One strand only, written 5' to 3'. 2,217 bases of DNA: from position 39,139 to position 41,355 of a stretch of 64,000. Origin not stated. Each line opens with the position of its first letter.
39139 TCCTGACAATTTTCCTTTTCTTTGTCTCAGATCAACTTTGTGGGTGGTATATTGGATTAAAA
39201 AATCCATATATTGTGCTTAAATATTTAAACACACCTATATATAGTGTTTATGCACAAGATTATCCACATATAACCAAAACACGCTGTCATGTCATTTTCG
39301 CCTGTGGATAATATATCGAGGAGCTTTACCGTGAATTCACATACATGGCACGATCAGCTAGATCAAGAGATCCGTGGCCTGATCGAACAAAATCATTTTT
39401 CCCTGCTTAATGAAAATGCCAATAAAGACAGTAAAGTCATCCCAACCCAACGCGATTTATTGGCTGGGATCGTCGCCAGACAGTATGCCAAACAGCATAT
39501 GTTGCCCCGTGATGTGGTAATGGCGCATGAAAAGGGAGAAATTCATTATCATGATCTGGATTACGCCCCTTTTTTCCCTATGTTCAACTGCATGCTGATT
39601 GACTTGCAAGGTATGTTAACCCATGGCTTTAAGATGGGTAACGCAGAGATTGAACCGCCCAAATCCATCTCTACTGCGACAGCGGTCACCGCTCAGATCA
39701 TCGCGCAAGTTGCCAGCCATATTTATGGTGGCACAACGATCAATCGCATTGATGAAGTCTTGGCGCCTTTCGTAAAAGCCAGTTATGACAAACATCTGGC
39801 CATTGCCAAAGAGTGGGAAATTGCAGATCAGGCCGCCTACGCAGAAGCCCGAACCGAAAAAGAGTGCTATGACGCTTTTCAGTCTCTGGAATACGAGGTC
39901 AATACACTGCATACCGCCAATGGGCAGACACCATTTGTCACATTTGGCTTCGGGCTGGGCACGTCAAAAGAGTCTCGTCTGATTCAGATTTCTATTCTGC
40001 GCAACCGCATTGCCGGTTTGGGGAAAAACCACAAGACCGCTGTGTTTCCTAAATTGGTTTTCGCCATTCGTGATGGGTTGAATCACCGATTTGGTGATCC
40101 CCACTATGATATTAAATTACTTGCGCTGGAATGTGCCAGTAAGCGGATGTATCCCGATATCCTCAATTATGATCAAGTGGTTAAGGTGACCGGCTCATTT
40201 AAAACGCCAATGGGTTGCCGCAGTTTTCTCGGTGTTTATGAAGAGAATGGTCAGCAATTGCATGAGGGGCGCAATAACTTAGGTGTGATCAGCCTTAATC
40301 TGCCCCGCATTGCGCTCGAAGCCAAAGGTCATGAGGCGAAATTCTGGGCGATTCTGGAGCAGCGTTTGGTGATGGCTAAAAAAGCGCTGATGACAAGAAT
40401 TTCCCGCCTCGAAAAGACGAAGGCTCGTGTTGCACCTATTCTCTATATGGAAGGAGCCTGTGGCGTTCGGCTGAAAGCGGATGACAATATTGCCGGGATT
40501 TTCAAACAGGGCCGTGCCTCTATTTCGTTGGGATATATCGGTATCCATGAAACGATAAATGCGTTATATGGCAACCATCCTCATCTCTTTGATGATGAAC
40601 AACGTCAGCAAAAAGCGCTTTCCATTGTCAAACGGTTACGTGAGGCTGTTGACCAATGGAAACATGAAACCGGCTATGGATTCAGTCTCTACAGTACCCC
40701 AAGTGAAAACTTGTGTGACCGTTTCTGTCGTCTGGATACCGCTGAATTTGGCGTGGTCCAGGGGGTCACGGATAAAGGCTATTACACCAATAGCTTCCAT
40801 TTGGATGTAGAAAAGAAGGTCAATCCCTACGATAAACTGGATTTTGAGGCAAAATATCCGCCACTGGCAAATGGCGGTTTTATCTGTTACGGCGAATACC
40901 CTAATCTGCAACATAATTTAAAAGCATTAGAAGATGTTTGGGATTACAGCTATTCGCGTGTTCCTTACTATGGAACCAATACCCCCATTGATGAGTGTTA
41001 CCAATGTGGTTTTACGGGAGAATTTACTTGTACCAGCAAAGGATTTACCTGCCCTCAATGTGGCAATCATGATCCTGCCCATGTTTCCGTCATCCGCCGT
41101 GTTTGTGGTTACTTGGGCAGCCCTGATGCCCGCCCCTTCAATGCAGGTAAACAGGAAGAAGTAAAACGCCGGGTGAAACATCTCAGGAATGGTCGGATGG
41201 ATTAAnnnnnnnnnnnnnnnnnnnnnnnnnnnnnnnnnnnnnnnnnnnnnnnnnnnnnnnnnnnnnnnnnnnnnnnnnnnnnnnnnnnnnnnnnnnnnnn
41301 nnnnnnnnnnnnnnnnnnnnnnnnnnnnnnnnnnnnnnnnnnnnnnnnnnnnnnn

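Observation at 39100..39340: nrdD lacks its ATP-cone; the upstream region is a 60-nt polypyrimidine tract plus inverted DnaA-box-like repeats bracketing the start codon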

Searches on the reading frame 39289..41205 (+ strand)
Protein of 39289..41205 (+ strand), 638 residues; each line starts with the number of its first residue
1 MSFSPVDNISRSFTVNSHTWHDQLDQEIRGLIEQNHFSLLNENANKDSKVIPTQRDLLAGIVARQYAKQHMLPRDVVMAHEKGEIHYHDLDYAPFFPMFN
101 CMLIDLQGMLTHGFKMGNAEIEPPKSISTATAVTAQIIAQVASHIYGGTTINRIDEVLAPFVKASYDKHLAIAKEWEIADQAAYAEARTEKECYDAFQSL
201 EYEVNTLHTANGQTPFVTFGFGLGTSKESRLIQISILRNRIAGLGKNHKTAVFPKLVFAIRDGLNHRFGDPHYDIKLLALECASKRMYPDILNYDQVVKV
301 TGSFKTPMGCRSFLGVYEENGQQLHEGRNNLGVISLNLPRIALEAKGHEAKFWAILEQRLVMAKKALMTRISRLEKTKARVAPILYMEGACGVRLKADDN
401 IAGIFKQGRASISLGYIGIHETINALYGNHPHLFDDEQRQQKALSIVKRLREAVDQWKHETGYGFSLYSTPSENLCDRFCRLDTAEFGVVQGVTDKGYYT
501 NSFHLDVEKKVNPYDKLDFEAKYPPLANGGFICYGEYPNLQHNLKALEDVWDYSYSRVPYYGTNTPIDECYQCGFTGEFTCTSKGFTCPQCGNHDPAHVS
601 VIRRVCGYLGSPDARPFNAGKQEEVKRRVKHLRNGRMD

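Call 5: search_protein_families(library=pfam, proteins=[window:39289-41205:+])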
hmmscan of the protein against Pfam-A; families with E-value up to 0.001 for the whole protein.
window:39289-41205:+ (638 aa): 2 families
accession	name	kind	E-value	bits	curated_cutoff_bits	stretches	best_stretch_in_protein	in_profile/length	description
PF13597.11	NRDD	-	2.4e-187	624.5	26.2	1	42-631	1-562/562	Anaerobic ribonucleoside-triphosphate reductase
PF01228.26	Gly_radical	-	9.7e-31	106.9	22.2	1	508-612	2-105/106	Glycine radical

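Call 6: search_protein_families(library=ncbifam, proteins=[window:39289-41205:+])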
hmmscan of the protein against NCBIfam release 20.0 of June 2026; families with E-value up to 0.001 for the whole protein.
window:39289-41205:+ (638 aa): 8 families
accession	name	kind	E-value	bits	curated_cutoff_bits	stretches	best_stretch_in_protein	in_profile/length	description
NF006732.0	PRK09263.1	equivalog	0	1082.4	657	1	21-635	95-709/712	anaerobic ribonucleoside-triphosphate reductase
TIGR02487.1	NrdD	equivalog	1.8e-198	660.8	326.35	1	41-631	1-581/581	anaerobic ribonucleoside-triphosphate reductase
NF005497.0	PRK07111.1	equivalog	5.6e-130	435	764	2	182-632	297-744/746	anaerobic ribonucleoside triphosphate reductase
NF011292.0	PRK14704.1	equivalog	2.7e-109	366.5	736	1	17-631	4-617/618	anaerobic ribonucleoside triphosphate reductase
NF006126.0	PRK08270.1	equivalog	1.9e-37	128.9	548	2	330-630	403-680/684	ribonucleoside triphosphate reductase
NF006358.0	PRK08579.1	equivalog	1.1e-25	89.9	585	2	331-630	335-621/624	anaerobic ribonucleoside triphosphate reductase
NF006127.0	PRK08271.1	equivalog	2.3e-18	66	545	1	332-629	356-625/631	anaerobic ribonucleoside-triphosphate reductase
TIGR02827.1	RNR_anaer_Bdell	equivalog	8.4e-16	57.6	568.3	1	331-628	326-594/596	anaerobic ribonucleoside-triphosphate reductase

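Call 7: find_related_loci(query=window:39331-41205:+, collection=genome_contigs, flank=4000)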
Query window:39331-41205:+ (624 aa) in genome_contigs; peptide patterns used: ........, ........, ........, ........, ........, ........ (x = any residue, [..] = any of these).
599 stretches matched a pattern (row limit reached: there are more); 585 encode a relative of the query (tblastn E <= 1e-3); the best 80 are kept; 80 distinct loci.
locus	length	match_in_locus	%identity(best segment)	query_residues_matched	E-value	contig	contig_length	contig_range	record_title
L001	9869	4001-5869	94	1-623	0e+0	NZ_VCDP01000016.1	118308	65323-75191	Xenorhabdus littoralis strain Reich WTCHG_223154_273_1_contig_16, whole genome shotgun sequence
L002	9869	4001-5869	94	1-623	0e+0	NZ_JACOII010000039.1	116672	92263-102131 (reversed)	Xenorhabdus lircayensis strain VLS X_lircayensis_contig_39, whole genome shotgun sequence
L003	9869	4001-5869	93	1-623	0e+0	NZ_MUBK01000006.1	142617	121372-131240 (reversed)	Xenorhabdus beddingii strain DSM 4764 Xbed_6, whole genome shotgun sequence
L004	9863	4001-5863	92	3-623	0e+0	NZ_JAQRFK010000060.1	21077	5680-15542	Xenorhabdus sp. IM139775 RM12_60, whole genome shotgun sequence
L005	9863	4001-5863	91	3-623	0e+0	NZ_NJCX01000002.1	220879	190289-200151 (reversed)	Xenorhabdus kozodoii strain DSM 17907 Xkoz_2, whole genome shotgun sequence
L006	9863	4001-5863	92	3-623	0e+0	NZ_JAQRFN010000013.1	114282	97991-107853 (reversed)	Xenorhabdus anantnagensis strain XENO-2 RM1_13, whole genome shotgun sequence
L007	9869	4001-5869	92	1-623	0e+0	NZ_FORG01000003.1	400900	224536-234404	Xenorhabdus mauleonii strain DSM 17908, whole genome shotgun sequence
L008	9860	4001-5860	88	4-623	0e+0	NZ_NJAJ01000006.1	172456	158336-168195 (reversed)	Xenorhabdus stockiae strain DSM 17904 Xsto_6, whole genome shotgun sequence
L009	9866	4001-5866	88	2-623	0e+0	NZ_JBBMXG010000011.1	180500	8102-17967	Xenorhabdus bharatensis strain CS20 contig00011, whole genome shotgun sequence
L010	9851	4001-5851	89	7-623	0e+0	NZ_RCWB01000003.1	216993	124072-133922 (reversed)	Photorhabdus caribbeanensis strain HG29 scaffold_0003, whole genome shotgun sequence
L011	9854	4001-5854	88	6-623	0e+0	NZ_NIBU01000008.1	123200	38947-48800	Xenorhabdus innexi strain DSM 16336 Xinn_8, whole genome shotgun sequence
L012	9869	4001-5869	92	1-623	0e+0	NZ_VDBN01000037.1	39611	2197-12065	Xenorhabdus sp. Sc-CR9 NODE_37_length_39611_cov_22.8558, whole genome shotgun sequence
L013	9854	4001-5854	87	7-624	0e+0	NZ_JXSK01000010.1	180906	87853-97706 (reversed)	Photorhabdus luminescens subsp. luminescens strain DSM 3368 Contig011, whole genome shotgun sequence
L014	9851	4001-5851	88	7-623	0e+0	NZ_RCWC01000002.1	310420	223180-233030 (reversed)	Photorhabdus noenieputensis strain DSM 25462 scaffold_0002, whole genome shotgun sequence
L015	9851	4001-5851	87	7-623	0e+0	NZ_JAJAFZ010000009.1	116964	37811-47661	Photorhabdus kayaii strain DSM 15194 D1071519_102_9, whole genome shotgun sequence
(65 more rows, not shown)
